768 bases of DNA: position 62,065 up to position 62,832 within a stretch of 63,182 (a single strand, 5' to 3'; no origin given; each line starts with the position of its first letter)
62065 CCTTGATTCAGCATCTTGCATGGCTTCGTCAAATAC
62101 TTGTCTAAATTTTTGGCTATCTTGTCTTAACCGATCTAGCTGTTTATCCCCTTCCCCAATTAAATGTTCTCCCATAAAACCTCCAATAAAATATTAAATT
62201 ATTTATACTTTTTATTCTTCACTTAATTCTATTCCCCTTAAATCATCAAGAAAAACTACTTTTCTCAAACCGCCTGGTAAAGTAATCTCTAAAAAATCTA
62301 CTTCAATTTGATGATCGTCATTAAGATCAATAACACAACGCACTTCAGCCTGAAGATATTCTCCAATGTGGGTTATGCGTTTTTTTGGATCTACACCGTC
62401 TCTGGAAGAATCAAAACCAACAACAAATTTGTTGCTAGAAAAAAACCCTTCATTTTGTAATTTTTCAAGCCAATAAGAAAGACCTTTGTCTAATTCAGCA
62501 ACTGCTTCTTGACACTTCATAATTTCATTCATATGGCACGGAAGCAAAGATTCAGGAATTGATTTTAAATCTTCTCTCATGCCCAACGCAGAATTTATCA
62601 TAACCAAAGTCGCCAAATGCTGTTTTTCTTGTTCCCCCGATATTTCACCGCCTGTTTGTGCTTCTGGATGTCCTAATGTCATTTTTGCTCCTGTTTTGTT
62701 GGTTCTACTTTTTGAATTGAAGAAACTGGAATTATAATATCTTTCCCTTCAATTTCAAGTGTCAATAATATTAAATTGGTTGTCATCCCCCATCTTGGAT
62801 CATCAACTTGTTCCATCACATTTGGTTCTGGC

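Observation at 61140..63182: Operon of four acidic orphan genes built from a repeated module ending in [IV]-[PSF]-x-x-x-[ILV]-x-x-[IM]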

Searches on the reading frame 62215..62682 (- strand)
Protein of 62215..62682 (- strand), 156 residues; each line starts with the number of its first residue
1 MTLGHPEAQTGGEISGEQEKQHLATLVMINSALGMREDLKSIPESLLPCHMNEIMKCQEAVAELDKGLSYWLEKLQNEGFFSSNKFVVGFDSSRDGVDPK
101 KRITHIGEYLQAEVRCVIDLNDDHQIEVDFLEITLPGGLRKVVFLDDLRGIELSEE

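Call 8: search_protein_families(library=pfam, proteins=[window:62215-62682:-], max_evalue=1)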
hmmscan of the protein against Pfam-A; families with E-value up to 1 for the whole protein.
window:62215-62682:- (156 aa): 1 family
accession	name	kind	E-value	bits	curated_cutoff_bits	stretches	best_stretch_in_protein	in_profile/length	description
PF24873.1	DUF2110_C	-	0.1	12.7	23.2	1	94-118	43-67/67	DUF2110 C-terminal domain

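Call 9: search_protein_families(library=phrogs, proteins=[window:62215-62682:-], max_evalue=1)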
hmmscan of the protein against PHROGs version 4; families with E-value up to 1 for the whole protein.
window:62215-62682:- (156 aa): 0 families

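Call 31: list_cluster_members(proteins=[window:62215-62682:-, window:61945-62175:-, P0001, P0002, L001:26-553:+, L002:396-920:+, L002:1428-1643:+, window:59711-60991:-])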
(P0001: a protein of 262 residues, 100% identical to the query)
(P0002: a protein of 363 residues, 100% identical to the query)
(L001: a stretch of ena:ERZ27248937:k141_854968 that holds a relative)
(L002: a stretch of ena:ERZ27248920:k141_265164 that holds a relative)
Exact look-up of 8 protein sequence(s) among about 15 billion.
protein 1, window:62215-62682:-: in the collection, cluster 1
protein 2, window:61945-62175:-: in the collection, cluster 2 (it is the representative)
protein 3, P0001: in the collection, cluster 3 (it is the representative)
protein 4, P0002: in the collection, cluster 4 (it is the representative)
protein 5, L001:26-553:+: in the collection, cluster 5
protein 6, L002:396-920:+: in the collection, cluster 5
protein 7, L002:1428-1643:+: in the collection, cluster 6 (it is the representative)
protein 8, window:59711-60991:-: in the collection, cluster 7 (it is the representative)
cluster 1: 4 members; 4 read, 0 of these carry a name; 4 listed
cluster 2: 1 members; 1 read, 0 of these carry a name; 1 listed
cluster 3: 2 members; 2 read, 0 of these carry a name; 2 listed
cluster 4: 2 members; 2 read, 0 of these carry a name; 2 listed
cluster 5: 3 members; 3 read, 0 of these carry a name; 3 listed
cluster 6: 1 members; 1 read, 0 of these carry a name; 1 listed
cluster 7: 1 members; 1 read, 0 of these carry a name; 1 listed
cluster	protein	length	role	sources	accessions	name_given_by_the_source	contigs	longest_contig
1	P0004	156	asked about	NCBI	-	-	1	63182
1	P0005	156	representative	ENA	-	-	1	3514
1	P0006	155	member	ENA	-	-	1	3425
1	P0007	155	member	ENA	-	-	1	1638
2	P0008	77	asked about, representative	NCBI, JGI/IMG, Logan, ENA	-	-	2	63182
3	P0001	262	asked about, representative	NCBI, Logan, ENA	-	-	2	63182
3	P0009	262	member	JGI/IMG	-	-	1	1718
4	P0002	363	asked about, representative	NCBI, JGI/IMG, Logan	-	-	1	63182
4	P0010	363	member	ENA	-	-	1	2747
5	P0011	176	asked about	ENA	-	-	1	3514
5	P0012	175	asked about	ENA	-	-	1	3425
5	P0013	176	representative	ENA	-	-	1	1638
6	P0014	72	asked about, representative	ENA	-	-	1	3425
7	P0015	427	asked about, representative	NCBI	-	-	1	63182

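Call 35: find_related_loci(query=P0011, collection=viral_contigs, flank=5000)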
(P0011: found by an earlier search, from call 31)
Query P0011 (176 aa) in viral_contigs; peptide patterns used: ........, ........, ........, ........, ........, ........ (x = any residue, [..] = any of these).
4 stretches matched a pattern, but none encodes a relative of the query by tblastn (E <= 1e-3).

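Call 42: search_protein_families(library=padloc, proteins=[P0011, window:62215-62682:-, P0014], max_evalue=1)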
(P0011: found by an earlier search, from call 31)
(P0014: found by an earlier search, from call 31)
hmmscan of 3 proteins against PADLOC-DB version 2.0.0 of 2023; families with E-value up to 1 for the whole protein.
P0011 (176 aa): 0 families

window:62215-62682:- (156 aa): 0 families

P0014 (72 aa): 0 families

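Call 43: search_protein_families(library=ncbifam, proteins=[P0011, window:62215-62682:-, P0014], max_evalue=1)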
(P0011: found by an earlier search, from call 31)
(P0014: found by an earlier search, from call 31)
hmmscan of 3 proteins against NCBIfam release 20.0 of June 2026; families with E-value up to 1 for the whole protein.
P0011 (176 aa): 0 families

window:62215-62682:- (156 aa): 0 families

P0014 (72 aa): 0 families

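Call 44: find_homologous_proteins(query=P0011, max_evalue=0.1)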
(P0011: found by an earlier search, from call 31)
Query P0011 (176 aa): 2 proteins with E <= 0.1 among 81 candidates.
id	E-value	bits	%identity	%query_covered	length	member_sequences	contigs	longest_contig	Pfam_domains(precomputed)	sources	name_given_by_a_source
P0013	6.9e-109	379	98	100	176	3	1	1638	-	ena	-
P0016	7.8e-31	125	59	63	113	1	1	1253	-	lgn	-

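Call 46: find_encoding_contigs(protein=P0016, flank=5000)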
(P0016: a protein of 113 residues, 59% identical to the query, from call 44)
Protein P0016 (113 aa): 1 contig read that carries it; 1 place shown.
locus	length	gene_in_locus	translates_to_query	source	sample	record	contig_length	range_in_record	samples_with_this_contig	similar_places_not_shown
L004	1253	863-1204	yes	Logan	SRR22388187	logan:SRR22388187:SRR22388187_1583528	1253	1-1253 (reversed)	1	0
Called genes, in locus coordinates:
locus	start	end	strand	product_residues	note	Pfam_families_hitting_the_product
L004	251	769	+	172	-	-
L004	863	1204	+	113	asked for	-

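Call 47: find_encoding_contigs(protein=P0013, flank=5000)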
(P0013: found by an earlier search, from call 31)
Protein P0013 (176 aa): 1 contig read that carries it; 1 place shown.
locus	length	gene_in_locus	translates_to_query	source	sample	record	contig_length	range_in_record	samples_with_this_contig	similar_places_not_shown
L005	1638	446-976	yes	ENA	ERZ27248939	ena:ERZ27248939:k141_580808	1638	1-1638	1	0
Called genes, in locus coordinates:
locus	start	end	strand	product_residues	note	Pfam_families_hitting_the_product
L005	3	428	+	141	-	?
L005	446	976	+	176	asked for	-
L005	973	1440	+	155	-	-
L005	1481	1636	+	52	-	?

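Call 74: predict_structure(alignment_id=A2)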
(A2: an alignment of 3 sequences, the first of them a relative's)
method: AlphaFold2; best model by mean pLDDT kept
length: 176 residues; sequences in the alignment: 3
mean_pLDDT: 54.8   pTM: 0.48
mean pLDDT of the five models: 54.8, 53.5, 39.3, 36.7, 34.9
residues with pLDDT >= 90: 0; 70-90: 48; 50-70: 48; < 50: 80
segments of 3 or more residues with pLDDT < 50: 1-69, 129-131, 138-140, 174-176
pLDDT, mean of each block of 10 residues (from residue 1): 36 31 29 34 38 36 42 61 74 76 68 68 69 50 63 83 75 51
secondary structure, 60 per line:
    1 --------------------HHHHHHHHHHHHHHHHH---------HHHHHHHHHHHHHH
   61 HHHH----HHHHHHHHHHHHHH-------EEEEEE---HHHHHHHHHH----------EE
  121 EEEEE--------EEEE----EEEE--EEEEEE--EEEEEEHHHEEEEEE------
elements in order: H21-37 H47-64 H69-82 E90-95 H99-108 E119-125 E134-137 E142-145 E148-153 E156-161 E165-170

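Call 76: fold_search(model_id=the predicted structure, library=pdb)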
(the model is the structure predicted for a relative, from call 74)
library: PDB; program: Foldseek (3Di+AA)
matches with E <= 10: 322; with E <= 0.001: 0
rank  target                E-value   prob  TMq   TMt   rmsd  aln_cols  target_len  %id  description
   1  7afi_X                1.0e-02  0.99  0.26  0.30   4.3        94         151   17  Bacterial 30S ribosomal subunit assembly complex state C (body domain) (released 2021-07-07)
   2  2x4j                  1.6e-02  1.00  0.26  0.41   2.4        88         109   17  Crystal structure of ORF137 from Pyrobaculum spherical virus (released 2010-07-21)
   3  6gwk_R                2.2e-02  1.00  0.26  0.60   2.3        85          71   12  The crystal structure of Hfq from Caulobacter crescentus (released 2019-05-22)
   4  3hsb_B                2.7e-02  1.00  0.25  0.62   5.5        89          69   21  Crystal structure of YmaH (Hfq) from Bacillus subtilis in complex with an RNA aptamer (released 2010-06-23)
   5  4noy_E                2.7e-02  0.98  0.26  0.58   5.6       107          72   18  Crystal structure of Listeria monocytogenes Hfq F43W (released 2014-09-10)
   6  6gwk_B                3.1e-02  1.00  0.25  0.55   2.4        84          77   12  The crystal structure of Hfq from Caulobacter crescentus (released 2019-05-22)
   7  3hsb_E                3.1e-02  0.98  0.26  0.62   7.1       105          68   19  Crystal structure of YmaH (Hfq) from Bacillus subtilis in complex with an RNA aptamer (released 2010-06-23)
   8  4noy_F                3.3e-02  0.98  0.26  0.57   5.6       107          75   18  Crystal structure of Listeria monocytogenes Hfq F43W (released 2014-09-10)
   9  6gwk_C                3.5e-02  1.00  0.26  0.62   2.3        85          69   12  The crystal structure of Hfq from Caulobacter crescentus (released 2019-05-22)
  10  4nl3_A                3.7e-02  0.99  0.25  0.58   3.9        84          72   19  Crystal Structure of Listeria monocytogenes Hfq in complex with U6 RNA (released 2014-09-10)
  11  4noy_C                3.7e-02  0.99  0.28  0.63   4.1        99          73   16  Crystal structure of Listeria monocytogenes Hfq F43W (released 2014-09-10)
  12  6gwk_L                4.0e-02  1.00  0.26  0.62   2.3        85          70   12  The crystal structure of Hfq from Caulobacter crescentus (released 2019-05-22)
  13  3hsb_A                4.0e-02  0.99  0.25  0.62   5.4        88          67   22  Crystal structure of YmaH (Hfq) from Bacillus subtilis in complex with an RNA aptamer (released 2010-06-23)
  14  4nl2_B                4.2e-02  0.95  0.25  0.57   6.8       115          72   16  Crystal Structure of Listeria monocytogenes Hfq (released 2014-09-10)
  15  6gwk_X                4.5e-02  0.99  0.26  0.64   3.4        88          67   12  The crystal structure of Hfq from Caulobacter crescentus (released 2019-05-22)
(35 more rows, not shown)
